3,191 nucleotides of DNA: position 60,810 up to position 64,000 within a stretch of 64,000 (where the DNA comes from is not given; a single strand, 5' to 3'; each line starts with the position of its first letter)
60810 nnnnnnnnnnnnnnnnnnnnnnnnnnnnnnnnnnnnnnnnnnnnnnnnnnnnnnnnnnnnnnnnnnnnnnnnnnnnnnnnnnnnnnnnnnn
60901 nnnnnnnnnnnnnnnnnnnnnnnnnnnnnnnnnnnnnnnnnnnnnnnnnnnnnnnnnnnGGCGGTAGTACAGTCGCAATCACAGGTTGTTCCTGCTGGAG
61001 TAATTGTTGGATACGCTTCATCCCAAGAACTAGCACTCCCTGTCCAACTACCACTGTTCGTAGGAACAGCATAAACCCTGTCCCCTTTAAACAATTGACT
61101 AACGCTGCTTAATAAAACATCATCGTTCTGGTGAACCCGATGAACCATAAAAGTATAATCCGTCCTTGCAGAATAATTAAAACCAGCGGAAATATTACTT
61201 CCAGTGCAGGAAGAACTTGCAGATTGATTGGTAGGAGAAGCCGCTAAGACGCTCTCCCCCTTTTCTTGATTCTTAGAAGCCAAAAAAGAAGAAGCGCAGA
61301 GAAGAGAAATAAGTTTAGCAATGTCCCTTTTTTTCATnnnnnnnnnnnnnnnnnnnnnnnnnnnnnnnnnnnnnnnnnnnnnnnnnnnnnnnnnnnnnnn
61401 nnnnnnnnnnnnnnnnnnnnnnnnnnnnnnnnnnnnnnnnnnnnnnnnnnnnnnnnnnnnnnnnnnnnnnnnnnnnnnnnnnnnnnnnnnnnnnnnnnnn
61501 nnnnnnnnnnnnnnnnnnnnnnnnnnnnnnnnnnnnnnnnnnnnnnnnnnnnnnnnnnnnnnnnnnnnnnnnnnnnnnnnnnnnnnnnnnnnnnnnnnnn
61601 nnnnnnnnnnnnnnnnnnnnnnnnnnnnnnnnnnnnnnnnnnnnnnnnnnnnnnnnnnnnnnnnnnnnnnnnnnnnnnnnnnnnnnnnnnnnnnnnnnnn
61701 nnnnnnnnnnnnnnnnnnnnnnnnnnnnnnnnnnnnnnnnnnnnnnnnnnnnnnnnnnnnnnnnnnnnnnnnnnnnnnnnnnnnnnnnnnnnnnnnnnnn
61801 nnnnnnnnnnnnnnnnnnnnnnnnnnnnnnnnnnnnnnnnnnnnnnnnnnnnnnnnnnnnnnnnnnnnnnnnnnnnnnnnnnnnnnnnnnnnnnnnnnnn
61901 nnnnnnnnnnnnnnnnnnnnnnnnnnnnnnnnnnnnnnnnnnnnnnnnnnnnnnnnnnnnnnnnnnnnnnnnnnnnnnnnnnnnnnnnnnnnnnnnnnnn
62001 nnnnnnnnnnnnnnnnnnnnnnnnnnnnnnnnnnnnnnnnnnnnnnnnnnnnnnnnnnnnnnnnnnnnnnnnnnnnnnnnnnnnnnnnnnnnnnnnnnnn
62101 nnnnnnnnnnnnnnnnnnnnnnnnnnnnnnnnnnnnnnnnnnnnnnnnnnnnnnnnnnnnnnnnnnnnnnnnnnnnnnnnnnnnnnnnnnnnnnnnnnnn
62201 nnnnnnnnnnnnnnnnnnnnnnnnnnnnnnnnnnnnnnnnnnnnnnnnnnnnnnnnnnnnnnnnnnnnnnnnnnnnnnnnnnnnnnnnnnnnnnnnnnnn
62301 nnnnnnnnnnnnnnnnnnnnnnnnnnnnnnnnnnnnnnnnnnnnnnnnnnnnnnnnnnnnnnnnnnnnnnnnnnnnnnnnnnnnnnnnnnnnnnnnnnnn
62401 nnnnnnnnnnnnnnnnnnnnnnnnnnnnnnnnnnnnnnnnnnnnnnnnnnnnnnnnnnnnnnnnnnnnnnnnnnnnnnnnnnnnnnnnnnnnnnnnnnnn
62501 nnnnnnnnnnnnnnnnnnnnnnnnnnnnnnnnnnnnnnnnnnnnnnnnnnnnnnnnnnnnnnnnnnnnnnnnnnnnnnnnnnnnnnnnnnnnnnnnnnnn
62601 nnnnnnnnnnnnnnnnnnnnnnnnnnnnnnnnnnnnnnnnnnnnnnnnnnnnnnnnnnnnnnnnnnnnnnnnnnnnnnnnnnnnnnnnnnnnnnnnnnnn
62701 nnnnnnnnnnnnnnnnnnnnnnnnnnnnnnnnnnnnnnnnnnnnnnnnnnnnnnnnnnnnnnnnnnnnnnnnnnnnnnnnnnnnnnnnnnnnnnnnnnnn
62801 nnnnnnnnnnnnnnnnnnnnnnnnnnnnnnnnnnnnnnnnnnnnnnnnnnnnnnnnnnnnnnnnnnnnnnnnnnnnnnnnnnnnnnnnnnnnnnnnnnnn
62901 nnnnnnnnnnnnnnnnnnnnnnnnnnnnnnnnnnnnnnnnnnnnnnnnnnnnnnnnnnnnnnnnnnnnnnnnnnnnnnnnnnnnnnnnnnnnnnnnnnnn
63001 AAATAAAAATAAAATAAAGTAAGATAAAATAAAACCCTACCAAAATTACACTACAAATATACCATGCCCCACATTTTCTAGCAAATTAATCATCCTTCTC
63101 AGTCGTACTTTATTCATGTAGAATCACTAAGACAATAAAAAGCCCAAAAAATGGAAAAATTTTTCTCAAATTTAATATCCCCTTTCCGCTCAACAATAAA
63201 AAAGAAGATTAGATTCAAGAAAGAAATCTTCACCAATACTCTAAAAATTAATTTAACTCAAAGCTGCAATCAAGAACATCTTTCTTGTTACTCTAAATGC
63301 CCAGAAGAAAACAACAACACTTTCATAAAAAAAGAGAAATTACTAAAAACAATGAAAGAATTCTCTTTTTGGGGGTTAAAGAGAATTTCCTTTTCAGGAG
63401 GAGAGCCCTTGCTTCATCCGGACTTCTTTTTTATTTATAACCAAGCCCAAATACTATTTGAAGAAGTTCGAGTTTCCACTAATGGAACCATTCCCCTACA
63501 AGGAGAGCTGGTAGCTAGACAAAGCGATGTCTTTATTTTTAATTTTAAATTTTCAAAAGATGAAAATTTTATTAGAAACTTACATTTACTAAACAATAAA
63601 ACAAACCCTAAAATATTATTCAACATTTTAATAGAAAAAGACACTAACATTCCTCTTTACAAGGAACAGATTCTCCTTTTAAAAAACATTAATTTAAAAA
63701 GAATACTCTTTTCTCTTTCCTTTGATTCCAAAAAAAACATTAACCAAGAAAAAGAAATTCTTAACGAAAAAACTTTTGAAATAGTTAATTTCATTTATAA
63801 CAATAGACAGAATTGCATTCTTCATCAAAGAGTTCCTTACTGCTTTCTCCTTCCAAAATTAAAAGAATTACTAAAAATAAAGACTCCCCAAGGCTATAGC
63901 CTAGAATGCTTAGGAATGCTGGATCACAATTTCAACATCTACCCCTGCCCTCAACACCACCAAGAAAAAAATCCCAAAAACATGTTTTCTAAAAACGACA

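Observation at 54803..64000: Candidate novel locus: an S66 pseudo-peptidase and radical-SAM pair bookend a cassette of three mosaic surface-protein paralogs and a Hint-domain repeat protein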

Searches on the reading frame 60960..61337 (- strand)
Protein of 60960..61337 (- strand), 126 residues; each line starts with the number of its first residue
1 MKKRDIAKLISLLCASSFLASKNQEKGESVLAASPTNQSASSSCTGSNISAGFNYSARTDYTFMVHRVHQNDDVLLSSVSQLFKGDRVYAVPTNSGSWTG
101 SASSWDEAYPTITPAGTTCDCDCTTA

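Call 90: search_solved_structures(query=A8, max_evalue=10)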
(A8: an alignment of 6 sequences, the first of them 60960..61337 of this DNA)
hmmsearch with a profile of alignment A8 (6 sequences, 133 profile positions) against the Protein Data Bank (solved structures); distinct sequences matched with E-value up to 10: 26.
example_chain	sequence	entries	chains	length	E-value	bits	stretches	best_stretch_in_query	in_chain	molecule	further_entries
9xwm_A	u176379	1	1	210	0.024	17.9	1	27-75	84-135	MO1 RBD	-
9ow5_C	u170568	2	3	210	0.051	16.8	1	28-83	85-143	Spike glycoprotein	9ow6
4v4b_BQ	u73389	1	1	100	0.099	15.9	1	57-100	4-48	60S ribosomal protein L21-A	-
6uz7_AT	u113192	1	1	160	0.13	15.5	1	57-100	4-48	KLLA0E23651p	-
5it7_TT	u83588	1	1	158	0.17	15.1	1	59-100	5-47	KLLA0E23651p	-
7xca_A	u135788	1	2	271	0.18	15.1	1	40-102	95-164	Capsid protein spike domain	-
3j6x_61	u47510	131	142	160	0.2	14.9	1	57-100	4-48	60S ribosomal protein L21 | 60S ribosomal protein L21-A | 60S ribosomal protein rpL21 (L21e)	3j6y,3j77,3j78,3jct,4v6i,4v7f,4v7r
6woo_T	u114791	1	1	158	0.25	14.6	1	59-100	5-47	eL21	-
4u3m_N1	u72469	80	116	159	0.26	14.6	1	59-100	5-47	60S ribosomal protein L21-A | Large ribosomal subunit protein eL21A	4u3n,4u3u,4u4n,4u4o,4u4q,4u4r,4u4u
4v7h_BQ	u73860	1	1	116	0.26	14.5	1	59-100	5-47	60S ribosomal protein L21(A)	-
9ow3_C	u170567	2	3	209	0.67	13.2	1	35-81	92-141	Spike glycoprotein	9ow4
27oa_C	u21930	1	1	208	0.68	13.2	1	28-81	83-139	RU15-1 RBD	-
8dcm_C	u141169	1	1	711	0.68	13.2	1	25-97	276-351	ADP-ribosylating binary toxin binding subunit CdtB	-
8ekm_A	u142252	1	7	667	0.7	13.1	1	25-97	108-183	ADP-ribosyltransferase binding component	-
6uwi_A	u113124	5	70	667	0.7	13.1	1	25-97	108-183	ADP-ribosyltransferase binding component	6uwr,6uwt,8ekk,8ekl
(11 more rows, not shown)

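Call 91: search_protein_families(library=pfam, alignment_id=A8, max_evalue=1)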
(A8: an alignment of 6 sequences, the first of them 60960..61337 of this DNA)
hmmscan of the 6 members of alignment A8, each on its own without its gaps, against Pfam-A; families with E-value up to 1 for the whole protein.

A. member 1, window:60960-61337:- (126 aa): 0 families

B. families by the number of members that match (of 6 scanned): 6 families
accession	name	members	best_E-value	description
PF22279.1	DGF-1_N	1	0.0007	DGF-1 N-terminal domain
PF07691.17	PA14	1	0.0075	PA14 domain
PF19135.5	DUF5818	1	0.043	Protein of unknown function (DUF5818)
PF02080.26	TrkA_C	1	0.045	TrkA-C domain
PF01157.24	Ribosomal_L21e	1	0.054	Ribosomal protein L21e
PF19958.5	EAD6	1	0.083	Effector-associated domain 6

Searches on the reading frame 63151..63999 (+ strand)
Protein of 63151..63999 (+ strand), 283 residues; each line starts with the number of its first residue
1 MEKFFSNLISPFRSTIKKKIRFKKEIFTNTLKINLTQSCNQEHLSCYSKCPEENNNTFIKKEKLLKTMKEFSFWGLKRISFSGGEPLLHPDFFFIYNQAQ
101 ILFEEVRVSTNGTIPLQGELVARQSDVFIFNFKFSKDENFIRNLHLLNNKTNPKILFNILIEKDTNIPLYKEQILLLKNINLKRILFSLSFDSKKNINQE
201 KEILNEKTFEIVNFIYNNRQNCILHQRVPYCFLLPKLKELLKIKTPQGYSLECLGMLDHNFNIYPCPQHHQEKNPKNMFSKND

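Call 8: search_protein_families(library=ncbifam, proteins=[window:63151-63999:+], max_evalue=0.1)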
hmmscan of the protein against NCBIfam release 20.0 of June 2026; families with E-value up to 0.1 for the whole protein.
window:63151-63999:+ (283 aa): 32 families (the best 25 are shown)
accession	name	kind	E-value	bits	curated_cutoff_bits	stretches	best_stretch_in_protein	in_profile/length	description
NF001199.0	PRK00164.2-1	equivalog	2.1e-13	50.1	231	1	22-114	7-98/308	GTP 3',8-cyclase MoaA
TIGR02668.1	moaA_archaeal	equivalog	8.2e-12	44.7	325.25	1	29-114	10-96/303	GTP 3',8-cyclase MoaA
TIGR04317.1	W_rSAM_matur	equivalog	6.9e-11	41.9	380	1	30-186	5-165/349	tungsten cofactor oxidoreductase radical SAM maturase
TIGR04051.1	rSAM_NirJ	equivalog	1.5e-10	40.6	515.45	1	34-125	7-97/354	heme d1 biosynthesis radical SAM protein NirJ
NF038283.1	viperin_w_prok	equivalog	1.4e-09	37.5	180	1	35-114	8-94/281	viperin family antiviral radical SAM protein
TIGR02666.1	moaA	equivalog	9e-09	34.7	284.05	1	29-113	10-101/336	GTP 3',8-cyclase MoaA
TIGR04054.1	rSAM_NirJ1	equivalog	3.5e-08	32.5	650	1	32-114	39-121/387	putative heme d1 biosynthesis radical SAM protein NirJ1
TIGR04082.1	rSAM_for_selen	equivalog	2.5e-07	29.8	350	1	22-100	194-271/516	thio(seleno)oxazole modification radical SAM maturase SbtM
TIGR04546.1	rSAM_ahbC_deAc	equivalog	7.8e-07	28.2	650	1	33-114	43-124/390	12,18-didecarboxysiroheme deacetylase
TIGR04167.1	rSAM_SeCys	equivalog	2.7e-06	26.8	300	1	28-116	7-94/303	arsenosugar biosynthesis radical SAM (seleno)protein ArsS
TIGR04055.1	rSAM_NirJ2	equivalog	4.6e-06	26.4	500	1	33-114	4-84/326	putative heme d1 biosynthesis radical SAM protein NirJ2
TIGR04303.1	GeoRSP_rSAM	equivalog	1.9e-05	24.4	400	1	31-112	7-83/325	GeoRSP system radical SAM/SPASM protein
NF050035.1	rSAM_WgK_link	exception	2e-05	23.7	650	1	31-114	11-95/367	radical SAM/SPASM peptide maturase WgkB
NF045702.1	rSAM_GDGT_ether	equivalog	2e-05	23.4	450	1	30-113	87-174/486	tetraether lipid synthase Tes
NF045574.1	sacti_mat_StsB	exception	3.4e-05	22.9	625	1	30-128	97-194/466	StsB family radical SAM/SPASM domain sactipeptide maturase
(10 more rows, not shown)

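Call 9: search_protein_families(library=pfam, proteins=[window:63151-63999:+], max_evalue=1)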
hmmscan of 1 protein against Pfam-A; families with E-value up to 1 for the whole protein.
window:63151-63999:+ (283 aa): 2 families
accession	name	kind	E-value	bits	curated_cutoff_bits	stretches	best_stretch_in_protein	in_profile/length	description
PF04055.27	Radical_SAM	-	2.1e-09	38.2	29.5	1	47-132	15-109/166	Radical SAM superfamily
PF13353.11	Fer4_12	-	0.11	13.3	22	1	37-89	13-66/137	4Fe-4S single cluster domain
